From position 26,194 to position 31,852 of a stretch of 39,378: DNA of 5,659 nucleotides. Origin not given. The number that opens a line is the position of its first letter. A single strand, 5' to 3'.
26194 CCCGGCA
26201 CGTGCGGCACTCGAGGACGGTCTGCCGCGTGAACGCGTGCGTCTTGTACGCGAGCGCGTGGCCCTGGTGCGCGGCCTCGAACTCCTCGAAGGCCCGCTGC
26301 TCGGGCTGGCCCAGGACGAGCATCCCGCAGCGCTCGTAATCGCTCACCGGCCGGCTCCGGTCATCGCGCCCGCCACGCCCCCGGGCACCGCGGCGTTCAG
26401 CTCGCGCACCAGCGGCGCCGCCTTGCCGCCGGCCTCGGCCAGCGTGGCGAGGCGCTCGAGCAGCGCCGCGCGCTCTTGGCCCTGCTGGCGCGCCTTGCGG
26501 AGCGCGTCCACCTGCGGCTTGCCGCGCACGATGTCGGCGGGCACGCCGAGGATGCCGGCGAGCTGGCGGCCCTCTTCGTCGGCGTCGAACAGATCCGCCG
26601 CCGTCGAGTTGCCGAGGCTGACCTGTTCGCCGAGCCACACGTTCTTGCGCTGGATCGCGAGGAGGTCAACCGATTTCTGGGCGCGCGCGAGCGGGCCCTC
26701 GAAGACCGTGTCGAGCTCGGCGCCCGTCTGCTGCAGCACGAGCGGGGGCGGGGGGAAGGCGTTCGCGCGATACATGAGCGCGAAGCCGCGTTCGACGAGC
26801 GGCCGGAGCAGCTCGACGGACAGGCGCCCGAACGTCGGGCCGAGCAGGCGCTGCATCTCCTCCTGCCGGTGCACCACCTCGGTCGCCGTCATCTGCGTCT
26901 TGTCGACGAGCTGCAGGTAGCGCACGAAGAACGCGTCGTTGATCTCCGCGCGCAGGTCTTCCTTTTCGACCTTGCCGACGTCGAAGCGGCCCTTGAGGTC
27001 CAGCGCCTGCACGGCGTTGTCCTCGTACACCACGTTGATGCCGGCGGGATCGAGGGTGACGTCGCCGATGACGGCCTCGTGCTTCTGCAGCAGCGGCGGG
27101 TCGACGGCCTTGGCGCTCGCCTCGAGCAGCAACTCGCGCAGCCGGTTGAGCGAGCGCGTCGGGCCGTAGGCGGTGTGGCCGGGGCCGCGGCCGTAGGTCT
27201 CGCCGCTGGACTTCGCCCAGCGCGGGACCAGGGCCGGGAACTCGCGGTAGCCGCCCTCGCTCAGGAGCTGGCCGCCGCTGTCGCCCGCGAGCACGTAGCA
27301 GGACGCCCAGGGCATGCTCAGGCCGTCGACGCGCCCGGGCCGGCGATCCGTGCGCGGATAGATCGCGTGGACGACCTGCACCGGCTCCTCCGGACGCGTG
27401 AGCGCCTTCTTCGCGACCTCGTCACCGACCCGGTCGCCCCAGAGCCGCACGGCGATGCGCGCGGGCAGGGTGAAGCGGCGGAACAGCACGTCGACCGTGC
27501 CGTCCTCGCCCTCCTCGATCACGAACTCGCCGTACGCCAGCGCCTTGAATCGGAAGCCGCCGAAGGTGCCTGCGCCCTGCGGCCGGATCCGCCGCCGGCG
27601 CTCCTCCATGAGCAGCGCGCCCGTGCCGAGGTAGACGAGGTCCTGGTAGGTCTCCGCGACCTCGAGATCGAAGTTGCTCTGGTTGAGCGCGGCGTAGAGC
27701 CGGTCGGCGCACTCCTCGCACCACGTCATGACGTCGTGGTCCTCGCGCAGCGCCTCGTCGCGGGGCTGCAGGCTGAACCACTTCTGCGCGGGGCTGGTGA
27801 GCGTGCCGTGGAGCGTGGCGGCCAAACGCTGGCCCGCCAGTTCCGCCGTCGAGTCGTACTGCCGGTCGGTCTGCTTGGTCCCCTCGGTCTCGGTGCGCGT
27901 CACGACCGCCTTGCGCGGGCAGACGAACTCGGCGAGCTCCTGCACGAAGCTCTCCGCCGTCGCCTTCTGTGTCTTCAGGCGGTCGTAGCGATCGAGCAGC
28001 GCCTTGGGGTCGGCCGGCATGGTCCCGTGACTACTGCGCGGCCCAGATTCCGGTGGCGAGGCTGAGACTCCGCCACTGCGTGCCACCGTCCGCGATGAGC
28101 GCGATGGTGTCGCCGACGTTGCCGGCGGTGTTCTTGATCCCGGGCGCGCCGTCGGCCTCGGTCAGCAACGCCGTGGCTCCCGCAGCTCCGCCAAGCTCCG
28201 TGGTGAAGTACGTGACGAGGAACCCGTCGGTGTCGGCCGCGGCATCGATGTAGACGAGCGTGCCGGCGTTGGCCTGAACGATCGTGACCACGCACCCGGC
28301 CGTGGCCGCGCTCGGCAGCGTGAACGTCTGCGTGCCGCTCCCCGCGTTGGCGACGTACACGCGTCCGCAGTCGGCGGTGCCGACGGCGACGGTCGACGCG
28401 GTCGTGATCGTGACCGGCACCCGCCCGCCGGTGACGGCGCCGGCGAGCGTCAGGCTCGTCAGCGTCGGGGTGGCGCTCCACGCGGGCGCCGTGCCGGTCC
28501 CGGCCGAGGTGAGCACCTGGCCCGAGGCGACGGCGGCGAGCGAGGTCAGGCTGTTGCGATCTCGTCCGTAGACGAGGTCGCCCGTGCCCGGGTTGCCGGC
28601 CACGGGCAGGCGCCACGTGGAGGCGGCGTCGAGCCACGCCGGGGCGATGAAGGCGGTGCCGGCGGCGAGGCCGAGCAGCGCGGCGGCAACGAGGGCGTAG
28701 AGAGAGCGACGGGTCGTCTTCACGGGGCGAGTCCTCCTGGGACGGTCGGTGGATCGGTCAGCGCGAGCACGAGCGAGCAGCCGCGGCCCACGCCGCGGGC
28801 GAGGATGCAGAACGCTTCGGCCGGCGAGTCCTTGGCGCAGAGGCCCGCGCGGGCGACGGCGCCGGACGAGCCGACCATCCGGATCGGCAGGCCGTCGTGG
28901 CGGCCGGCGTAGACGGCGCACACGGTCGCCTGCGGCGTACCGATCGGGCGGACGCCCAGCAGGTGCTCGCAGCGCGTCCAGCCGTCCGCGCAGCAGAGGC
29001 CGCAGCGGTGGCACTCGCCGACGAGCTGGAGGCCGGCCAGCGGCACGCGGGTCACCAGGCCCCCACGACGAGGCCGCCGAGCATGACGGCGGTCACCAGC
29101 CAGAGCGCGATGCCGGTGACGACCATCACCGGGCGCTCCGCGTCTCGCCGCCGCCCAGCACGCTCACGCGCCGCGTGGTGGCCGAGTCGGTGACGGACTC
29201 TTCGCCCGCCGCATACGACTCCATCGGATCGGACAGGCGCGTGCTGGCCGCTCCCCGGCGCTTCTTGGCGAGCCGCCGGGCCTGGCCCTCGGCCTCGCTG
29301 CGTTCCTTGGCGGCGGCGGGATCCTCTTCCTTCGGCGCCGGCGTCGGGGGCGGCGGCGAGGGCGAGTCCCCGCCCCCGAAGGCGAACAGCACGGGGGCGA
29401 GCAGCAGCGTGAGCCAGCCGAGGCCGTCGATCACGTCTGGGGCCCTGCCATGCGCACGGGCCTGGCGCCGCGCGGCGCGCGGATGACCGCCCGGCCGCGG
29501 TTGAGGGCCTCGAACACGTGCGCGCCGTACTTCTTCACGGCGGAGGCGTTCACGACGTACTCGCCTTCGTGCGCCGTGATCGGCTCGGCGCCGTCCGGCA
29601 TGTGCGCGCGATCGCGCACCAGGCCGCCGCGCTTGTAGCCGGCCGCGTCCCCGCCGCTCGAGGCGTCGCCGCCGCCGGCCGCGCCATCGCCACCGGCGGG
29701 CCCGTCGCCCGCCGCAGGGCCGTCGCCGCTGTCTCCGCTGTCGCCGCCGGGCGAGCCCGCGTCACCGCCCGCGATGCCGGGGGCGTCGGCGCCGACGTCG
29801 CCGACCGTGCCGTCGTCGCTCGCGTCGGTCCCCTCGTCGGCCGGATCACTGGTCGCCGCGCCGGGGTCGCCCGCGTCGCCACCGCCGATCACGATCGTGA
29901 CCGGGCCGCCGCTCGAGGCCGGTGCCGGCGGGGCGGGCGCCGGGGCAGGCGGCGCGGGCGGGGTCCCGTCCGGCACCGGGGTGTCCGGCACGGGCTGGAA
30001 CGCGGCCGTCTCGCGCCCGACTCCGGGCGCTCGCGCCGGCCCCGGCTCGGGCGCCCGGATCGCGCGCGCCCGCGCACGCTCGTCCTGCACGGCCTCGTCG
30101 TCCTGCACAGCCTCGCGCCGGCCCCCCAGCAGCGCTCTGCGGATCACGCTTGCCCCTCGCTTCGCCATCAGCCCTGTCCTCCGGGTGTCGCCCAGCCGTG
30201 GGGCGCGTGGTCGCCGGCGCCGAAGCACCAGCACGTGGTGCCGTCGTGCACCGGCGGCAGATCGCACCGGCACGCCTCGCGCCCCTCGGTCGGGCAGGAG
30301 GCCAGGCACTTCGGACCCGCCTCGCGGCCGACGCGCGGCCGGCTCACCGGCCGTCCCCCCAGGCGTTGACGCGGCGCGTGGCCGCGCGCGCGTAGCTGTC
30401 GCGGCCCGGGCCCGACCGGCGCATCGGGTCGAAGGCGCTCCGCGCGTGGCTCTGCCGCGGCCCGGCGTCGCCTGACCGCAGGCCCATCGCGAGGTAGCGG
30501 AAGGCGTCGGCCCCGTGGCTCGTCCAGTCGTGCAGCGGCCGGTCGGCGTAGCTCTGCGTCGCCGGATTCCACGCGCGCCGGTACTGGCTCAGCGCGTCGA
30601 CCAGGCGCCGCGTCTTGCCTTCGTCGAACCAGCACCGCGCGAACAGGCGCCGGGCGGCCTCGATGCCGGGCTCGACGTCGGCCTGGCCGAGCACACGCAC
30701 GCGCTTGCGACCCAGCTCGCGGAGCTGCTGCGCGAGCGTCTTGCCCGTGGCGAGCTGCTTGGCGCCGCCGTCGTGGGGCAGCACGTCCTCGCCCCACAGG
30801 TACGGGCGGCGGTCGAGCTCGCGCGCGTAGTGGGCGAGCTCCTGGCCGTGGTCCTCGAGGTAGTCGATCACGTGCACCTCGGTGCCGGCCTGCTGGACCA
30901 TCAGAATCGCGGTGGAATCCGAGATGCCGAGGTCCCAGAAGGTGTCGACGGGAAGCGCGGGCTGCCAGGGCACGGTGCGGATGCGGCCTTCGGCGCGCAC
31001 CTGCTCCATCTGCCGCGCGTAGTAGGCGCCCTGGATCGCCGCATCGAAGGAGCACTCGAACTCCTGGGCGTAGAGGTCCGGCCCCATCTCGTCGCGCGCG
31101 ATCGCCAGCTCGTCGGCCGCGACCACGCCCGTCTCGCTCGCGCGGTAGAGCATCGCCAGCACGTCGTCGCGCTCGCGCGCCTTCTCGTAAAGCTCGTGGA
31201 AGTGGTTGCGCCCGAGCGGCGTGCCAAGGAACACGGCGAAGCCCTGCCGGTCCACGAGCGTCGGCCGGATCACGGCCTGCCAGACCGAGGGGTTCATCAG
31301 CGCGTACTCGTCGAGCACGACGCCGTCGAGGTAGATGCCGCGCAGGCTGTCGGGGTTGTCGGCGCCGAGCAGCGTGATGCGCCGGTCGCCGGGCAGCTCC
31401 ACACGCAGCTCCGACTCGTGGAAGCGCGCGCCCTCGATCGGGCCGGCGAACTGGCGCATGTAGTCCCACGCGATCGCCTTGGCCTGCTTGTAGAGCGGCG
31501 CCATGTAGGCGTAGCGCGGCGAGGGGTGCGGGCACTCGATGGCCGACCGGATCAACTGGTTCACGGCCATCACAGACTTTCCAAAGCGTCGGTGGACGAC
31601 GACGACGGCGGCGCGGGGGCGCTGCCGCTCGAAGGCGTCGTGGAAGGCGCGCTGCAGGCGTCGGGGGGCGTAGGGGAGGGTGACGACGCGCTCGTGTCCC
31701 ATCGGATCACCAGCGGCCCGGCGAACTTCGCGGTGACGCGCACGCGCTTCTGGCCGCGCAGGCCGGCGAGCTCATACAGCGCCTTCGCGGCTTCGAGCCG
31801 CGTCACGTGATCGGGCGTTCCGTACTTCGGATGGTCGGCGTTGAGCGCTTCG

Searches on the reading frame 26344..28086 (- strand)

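Call 39: search_protein_families(library=phrogs, proteins=[window:26344-28086:-], max_evalue=0.01)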
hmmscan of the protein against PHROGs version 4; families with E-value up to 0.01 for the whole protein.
window:26344-28086:- (580 aa): 4 families
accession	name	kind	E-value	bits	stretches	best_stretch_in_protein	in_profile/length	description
phrog_332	-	connector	1.1e-120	404.7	1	28-562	12-547/560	head-tail adaptor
phrog_21643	-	unknown function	3.6e-46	158.5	1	312-553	3-245/268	-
phrog_21528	-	unknown function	2.2e-35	123.2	1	30-253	6-224/224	-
phrog_449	-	connector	2.7e-31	109.7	1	29-558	7-513/520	head-tail adaptor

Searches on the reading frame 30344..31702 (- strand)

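Call 39: search_protein_families(library=phrogs, proteins=[window:30344-31702:-], max_evalue=0.01)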
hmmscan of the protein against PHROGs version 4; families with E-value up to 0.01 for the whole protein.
window:30344-31702:- (452 aa): 4 families
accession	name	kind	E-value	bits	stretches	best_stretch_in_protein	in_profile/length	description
phrog_2472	-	unknown function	8.9e-40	138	1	217-406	109-306/324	-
phrog_2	-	head and packaging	1.4e-35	124.3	1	13-436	266-615/807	terminase large subunit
phrog_7579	-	head and packaging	1.2e-08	35.5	1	32-183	20-169/239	terminase large subunit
phrog_9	-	head and packaging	0.0014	18.5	1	26-190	220-397/812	terminase large subunit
